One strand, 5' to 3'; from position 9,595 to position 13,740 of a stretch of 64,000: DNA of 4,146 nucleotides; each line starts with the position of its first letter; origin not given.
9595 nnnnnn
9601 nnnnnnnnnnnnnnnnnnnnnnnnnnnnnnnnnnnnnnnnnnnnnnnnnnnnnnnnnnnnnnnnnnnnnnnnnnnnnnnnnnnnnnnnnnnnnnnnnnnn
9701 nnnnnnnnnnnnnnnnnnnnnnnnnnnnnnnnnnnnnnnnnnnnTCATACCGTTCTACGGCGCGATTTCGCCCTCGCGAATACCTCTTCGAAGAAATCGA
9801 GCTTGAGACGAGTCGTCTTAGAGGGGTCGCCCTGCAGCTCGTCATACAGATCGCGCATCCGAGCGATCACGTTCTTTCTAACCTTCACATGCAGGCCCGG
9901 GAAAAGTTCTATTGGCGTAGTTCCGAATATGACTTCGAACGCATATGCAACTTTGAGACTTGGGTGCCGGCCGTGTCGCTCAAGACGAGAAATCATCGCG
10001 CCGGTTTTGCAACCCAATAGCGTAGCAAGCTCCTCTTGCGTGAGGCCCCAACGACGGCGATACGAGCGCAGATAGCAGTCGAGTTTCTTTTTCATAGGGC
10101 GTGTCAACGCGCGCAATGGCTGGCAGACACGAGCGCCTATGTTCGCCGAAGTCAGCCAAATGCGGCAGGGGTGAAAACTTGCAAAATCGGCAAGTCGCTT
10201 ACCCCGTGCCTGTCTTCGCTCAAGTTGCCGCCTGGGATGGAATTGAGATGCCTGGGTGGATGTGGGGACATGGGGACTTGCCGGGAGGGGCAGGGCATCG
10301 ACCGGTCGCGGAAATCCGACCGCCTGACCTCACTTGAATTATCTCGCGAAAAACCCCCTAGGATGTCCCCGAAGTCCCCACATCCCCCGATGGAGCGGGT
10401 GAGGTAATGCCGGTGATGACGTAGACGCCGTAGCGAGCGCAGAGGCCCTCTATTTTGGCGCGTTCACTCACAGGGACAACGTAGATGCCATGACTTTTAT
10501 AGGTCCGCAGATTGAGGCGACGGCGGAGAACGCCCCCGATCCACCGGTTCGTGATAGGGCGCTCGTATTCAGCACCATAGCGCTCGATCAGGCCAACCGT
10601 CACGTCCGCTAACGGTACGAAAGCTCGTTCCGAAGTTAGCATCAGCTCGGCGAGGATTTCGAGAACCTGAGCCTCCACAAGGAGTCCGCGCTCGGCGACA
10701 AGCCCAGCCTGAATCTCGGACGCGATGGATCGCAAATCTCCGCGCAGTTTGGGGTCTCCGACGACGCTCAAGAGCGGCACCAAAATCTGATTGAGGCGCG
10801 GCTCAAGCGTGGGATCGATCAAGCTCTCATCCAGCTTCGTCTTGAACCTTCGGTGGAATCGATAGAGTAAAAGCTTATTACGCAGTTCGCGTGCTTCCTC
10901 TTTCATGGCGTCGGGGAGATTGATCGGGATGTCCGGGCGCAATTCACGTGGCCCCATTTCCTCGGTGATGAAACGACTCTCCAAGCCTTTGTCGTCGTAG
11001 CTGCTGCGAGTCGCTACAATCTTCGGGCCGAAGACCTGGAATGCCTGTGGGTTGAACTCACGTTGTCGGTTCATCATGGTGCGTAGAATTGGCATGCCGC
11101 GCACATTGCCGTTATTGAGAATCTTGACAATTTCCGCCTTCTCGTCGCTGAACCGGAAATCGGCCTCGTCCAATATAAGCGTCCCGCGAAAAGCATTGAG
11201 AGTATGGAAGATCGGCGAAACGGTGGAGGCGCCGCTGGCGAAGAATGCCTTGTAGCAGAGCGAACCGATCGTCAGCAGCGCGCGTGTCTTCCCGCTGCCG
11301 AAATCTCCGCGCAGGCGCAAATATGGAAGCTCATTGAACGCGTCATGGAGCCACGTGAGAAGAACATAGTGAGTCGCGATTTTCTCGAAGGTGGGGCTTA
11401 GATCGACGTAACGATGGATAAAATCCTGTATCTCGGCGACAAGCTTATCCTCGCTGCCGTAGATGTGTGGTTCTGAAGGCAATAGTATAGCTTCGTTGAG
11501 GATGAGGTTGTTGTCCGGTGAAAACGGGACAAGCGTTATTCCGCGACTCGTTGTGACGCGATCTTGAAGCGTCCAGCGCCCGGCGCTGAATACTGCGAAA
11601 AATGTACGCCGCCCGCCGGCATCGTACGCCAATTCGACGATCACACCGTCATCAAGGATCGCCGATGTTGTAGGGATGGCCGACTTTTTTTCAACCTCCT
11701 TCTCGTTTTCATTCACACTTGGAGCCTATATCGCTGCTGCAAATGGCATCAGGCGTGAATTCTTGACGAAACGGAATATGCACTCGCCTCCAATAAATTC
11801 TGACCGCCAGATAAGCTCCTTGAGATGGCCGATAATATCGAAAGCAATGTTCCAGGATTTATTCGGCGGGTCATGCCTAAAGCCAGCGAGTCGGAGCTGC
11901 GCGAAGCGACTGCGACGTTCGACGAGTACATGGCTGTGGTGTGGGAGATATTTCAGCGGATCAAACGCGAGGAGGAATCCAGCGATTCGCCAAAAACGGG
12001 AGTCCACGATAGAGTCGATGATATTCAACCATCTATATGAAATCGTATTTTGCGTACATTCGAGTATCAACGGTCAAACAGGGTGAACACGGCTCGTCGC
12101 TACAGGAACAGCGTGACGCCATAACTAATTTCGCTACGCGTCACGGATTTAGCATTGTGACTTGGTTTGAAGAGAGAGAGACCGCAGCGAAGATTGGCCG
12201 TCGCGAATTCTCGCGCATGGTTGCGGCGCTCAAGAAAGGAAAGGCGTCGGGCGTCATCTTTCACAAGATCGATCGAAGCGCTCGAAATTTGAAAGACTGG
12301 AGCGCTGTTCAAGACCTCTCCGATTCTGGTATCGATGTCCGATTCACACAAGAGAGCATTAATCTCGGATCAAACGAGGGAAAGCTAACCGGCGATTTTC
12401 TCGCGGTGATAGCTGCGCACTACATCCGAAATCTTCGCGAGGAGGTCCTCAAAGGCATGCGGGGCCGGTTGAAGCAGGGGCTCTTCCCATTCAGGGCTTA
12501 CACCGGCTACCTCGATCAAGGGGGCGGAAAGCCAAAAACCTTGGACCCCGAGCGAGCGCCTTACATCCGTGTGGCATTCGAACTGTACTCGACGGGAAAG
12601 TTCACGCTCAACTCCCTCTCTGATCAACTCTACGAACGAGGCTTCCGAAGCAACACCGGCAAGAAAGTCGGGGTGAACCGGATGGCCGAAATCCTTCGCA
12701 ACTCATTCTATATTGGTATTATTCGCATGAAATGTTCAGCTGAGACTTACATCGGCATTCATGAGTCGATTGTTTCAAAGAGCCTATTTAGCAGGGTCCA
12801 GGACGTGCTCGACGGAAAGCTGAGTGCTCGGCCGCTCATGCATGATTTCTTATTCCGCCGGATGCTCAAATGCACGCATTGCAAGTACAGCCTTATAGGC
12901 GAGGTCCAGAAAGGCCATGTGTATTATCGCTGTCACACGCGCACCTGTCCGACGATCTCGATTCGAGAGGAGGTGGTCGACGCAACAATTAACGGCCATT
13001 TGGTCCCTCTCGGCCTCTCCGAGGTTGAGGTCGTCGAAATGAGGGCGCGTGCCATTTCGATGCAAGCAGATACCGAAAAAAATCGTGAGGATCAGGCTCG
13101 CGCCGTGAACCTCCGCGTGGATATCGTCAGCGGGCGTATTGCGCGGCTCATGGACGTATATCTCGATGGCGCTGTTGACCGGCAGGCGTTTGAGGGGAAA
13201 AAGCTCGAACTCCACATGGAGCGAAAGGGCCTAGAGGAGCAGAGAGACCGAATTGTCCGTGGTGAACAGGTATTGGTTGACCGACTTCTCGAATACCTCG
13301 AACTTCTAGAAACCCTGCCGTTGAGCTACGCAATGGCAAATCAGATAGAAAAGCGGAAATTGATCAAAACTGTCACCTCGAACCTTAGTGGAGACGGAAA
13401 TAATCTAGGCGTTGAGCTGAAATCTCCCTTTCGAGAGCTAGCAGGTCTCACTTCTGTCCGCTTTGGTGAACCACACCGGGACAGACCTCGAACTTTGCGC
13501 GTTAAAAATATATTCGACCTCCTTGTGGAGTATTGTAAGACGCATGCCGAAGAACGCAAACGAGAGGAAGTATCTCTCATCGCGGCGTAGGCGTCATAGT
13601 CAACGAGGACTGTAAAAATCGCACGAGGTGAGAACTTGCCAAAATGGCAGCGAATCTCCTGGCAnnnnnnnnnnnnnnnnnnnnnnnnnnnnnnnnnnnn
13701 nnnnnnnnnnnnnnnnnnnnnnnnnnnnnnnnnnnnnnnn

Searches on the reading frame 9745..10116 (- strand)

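Call 10: search_protein_families(library=pfam, proteins=[window:9745-10116:-], max_evalue=0.01)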
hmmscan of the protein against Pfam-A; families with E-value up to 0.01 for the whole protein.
window:9745-10116:- (123 aa): 2 families
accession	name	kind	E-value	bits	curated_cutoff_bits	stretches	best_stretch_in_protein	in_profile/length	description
PF01381.28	HTH_3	-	2.2e-08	34.5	23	1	16-71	1-55/55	Helix-turn-helix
PF13560.12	HTH_31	-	7e-08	33.1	27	1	15-69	5-59/64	Helix-turn-helix domain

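Call 75: search_protein_families(library=padloc, proteins=[window:9745-10116:-], max_evalue=0.001)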
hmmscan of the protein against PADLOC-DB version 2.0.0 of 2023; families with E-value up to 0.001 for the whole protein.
window:9745-10116:- (123 aa): 1 family
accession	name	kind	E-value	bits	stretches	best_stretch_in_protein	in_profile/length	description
PDLC02926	HTH_VI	-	2.5e-05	22.4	1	13-56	3-45/92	-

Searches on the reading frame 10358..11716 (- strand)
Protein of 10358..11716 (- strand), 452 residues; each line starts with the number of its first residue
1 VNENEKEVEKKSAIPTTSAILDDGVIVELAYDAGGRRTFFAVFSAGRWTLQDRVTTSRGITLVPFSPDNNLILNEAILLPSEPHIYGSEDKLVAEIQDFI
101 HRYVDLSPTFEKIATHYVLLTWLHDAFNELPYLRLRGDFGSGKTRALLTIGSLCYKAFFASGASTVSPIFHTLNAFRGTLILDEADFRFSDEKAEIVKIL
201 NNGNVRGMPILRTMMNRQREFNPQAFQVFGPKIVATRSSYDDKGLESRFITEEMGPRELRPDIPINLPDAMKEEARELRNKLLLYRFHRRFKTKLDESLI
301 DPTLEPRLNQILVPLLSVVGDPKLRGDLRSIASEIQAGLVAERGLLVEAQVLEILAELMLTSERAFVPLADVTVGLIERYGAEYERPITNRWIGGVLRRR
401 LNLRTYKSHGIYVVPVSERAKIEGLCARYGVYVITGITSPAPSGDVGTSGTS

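Call 5: search_protein_families(library=pfam, proteins=[window:10358-11716:-], max_evalue=0.01)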
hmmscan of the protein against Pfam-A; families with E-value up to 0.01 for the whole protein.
window:10358-11716:- (452 aa): 0 families

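Call 6: search_protein_families(library=padloc, proteins=[window:10358-11716:-], max_evalue=0.01)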
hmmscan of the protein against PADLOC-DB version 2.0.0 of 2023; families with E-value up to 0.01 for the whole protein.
window:10358-11716:- (452 aa): 0 families

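Call 7: search_protein_families(library=ncbifam, proteins=[window:10358-11716:-], max_evalue=0.01)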
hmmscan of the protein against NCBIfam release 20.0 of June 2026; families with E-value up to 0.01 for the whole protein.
window:10358-11716:- (452 aa): 0 families

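Call 33: search_protein_families(library=phrogs, proteins=[window:10358-11716:-], max_evalue=0.001)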
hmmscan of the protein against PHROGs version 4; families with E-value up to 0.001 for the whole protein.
window:10358-11716:- (452 aa): 0 families

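Call 64: search_solved_structures(query=window:10358-11716:-, max_evalue=1)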
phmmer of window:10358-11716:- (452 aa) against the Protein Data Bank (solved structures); distinct sequences matched with E-value up to 1: 0.

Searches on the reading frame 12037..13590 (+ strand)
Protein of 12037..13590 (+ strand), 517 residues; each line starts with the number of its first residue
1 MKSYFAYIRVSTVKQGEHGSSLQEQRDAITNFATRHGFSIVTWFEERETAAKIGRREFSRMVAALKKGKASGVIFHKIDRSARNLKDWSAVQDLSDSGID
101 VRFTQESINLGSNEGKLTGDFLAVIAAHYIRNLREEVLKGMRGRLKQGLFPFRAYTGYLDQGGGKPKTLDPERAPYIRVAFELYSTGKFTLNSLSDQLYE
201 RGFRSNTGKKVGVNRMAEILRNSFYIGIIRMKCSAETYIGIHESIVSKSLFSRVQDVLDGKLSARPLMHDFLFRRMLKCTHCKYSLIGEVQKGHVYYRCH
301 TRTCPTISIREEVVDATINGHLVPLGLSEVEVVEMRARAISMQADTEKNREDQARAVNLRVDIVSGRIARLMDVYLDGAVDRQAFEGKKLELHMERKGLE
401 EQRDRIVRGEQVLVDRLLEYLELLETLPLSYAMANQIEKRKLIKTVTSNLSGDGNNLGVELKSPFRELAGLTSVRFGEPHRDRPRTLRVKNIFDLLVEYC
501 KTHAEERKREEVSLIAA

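Call 5: search_protein_families(library=pfam, proteins=[window:12037-13590:+], max_evalue=0.01)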
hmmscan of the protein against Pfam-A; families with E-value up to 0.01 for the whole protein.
window:12037-13590:+ (517 aa): 3 families
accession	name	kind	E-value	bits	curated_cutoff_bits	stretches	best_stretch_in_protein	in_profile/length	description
PF00239.26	Resolvase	-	2.3e-27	96.3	23.3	1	5-148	2-143/145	Resolvase, N terminal domain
PF07508.19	Recombinase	-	1.7e-13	51.1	21.1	1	171-260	1-101/102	Recombinase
PF13408.12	Zn_ribbon_recom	-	5.2e-07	30.4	25.3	1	272-318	1-53/58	Recombinase zinc beta ribbon domain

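Call 75: search_protein_families(library=padloc, proteins=[window:12037-13590:+], max_evalue=0.001)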
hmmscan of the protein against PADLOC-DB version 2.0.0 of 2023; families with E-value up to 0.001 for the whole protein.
window:12037-13590:+ (517 aa): 0 families
